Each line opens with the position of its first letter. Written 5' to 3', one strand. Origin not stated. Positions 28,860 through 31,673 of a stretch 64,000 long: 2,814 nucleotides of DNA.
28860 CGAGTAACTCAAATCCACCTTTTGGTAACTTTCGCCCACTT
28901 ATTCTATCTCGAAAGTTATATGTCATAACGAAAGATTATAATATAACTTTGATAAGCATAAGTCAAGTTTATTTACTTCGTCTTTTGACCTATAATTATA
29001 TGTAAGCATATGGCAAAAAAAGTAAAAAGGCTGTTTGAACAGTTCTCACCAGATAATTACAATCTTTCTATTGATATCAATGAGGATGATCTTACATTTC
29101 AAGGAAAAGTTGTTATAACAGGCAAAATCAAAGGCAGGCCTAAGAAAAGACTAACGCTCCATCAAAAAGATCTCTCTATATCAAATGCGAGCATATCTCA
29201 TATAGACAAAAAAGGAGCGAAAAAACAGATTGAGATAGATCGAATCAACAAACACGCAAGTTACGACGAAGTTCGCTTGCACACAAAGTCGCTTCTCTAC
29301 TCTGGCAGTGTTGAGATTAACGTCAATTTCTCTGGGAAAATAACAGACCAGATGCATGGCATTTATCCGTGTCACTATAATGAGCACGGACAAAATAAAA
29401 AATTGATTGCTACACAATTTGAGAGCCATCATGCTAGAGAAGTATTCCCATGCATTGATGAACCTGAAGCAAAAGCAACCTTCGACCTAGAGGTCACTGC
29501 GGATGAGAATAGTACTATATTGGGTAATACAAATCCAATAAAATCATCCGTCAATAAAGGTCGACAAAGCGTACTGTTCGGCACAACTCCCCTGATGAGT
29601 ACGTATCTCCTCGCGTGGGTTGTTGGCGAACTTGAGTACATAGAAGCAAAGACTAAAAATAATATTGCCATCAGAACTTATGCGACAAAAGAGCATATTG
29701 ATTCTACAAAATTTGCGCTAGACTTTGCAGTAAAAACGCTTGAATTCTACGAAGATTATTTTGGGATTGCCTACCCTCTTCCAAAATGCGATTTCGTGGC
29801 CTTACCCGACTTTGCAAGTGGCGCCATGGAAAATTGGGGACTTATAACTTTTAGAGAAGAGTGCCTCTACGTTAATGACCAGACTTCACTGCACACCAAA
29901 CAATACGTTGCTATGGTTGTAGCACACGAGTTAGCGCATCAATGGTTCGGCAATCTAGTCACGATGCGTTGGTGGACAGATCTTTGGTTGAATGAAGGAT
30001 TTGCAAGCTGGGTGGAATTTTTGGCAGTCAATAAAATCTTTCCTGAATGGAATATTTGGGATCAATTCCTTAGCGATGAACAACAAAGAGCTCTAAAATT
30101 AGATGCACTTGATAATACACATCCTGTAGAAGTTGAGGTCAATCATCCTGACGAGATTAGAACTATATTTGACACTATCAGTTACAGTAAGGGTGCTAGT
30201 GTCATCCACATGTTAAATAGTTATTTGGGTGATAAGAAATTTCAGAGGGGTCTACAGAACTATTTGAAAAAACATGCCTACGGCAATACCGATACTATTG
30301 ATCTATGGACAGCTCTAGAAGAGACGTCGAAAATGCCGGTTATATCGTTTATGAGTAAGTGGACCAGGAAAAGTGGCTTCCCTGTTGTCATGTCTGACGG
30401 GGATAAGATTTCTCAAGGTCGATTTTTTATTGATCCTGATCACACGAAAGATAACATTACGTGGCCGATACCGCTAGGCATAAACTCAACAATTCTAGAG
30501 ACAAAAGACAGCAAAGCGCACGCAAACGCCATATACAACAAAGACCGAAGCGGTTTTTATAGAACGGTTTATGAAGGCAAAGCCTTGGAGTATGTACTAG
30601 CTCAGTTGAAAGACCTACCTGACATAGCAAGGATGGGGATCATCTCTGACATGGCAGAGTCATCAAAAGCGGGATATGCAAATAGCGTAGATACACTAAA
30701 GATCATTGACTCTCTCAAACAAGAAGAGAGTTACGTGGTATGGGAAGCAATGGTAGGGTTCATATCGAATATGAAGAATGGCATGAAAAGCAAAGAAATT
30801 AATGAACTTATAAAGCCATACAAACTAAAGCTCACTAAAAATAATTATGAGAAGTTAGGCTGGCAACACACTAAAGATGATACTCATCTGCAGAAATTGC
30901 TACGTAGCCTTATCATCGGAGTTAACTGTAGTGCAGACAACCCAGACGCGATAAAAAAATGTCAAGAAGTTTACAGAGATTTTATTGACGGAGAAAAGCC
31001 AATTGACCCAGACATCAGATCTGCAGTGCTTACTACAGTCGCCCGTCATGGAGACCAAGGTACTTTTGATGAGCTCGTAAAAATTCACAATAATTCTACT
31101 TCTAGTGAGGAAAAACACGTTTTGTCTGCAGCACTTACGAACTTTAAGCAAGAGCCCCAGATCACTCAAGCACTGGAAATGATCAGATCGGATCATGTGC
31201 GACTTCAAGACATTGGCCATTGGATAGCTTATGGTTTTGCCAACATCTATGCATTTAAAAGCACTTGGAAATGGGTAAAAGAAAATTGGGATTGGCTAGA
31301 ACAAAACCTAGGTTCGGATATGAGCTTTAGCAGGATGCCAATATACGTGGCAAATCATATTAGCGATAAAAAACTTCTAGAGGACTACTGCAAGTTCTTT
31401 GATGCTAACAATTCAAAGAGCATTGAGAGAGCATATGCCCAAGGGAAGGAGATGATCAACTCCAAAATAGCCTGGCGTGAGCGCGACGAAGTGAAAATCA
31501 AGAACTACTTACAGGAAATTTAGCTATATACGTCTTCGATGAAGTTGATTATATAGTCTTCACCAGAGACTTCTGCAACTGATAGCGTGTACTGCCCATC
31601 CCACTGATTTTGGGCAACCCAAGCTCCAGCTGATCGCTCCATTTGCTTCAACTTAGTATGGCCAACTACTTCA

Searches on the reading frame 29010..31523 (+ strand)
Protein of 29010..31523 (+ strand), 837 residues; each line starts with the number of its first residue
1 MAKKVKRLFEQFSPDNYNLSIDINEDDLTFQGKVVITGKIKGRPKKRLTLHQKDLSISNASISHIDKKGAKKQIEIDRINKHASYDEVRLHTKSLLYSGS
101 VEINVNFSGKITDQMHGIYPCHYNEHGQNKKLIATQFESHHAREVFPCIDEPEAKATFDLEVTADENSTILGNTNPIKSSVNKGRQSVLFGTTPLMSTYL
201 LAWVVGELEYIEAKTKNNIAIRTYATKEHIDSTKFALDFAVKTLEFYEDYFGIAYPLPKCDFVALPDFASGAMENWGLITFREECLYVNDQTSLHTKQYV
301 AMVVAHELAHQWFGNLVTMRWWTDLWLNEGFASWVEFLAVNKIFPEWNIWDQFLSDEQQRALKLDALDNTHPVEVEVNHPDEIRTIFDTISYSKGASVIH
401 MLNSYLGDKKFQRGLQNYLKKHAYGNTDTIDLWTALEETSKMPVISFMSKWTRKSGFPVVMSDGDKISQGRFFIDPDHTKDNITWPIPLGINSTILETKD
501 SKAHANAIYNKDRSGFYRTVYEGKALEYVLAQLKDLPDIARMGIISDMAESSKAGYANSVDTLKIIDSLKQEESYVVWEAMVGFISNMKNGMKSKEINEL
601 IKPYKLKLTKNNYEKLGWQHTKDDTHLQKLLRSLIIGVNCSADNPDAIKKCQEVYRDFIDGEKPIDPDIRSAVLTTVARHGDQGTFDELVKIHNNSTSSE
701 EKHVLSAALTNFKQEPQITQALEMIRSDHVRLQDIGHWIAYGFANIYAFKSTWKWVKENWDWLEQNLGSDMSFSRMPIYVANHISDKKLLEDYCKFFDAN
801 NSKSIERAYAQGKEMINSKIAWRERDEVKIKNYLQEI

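Call 6: search_protein_families(library=ncbifam, proteins=[window:29010-31523:+])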
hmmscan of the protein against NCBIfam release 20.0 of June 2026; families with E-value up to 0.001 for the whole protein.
window:29010-31523:+ (837 aa): 3 families
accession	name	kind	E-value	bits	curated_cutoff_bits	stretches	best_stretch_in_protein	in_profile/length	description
TIGR02412.1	pepN_strep_liv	equivalog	1.6e-96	324.4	591.2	1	15-735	17-738/832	aminopeptidase N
TIGR02414.1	pepN_proteo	equivalog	1.1e-50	172.7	718.2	1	12-461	7-443/868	aminopeptidase N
TIGR02411.1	leuko_A4_hydro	equivalog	8.2e-40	137.1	761.7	1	10-436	9-417/600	leukotriene-A(4) hydrolase/aminopeptidase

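Call 7: search_protein_families(library=pfam, proteins=[window:29010-31523:+])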
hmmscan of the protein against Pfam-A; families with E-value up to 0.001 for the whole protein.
window:29010-31523:+ (837 aa): 3 families
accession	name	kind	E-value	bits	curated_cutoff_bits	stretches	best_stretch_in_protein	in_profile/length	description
PF01433.26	Peptidase_M1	-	4.4e-90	301.5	27.7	1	235-451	1-218/218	Peptidase family M1 domain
PF11838.14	ERAP1_C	-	1.1e-67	229.2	38.2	1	509-817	4-317/318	ERAP1-like C-terminal domain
PF17900.6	Peptidase_M1_N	-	7.9e-48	163.5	25.8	1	14-200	2-186/186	Peptidase M1 N-terminal domain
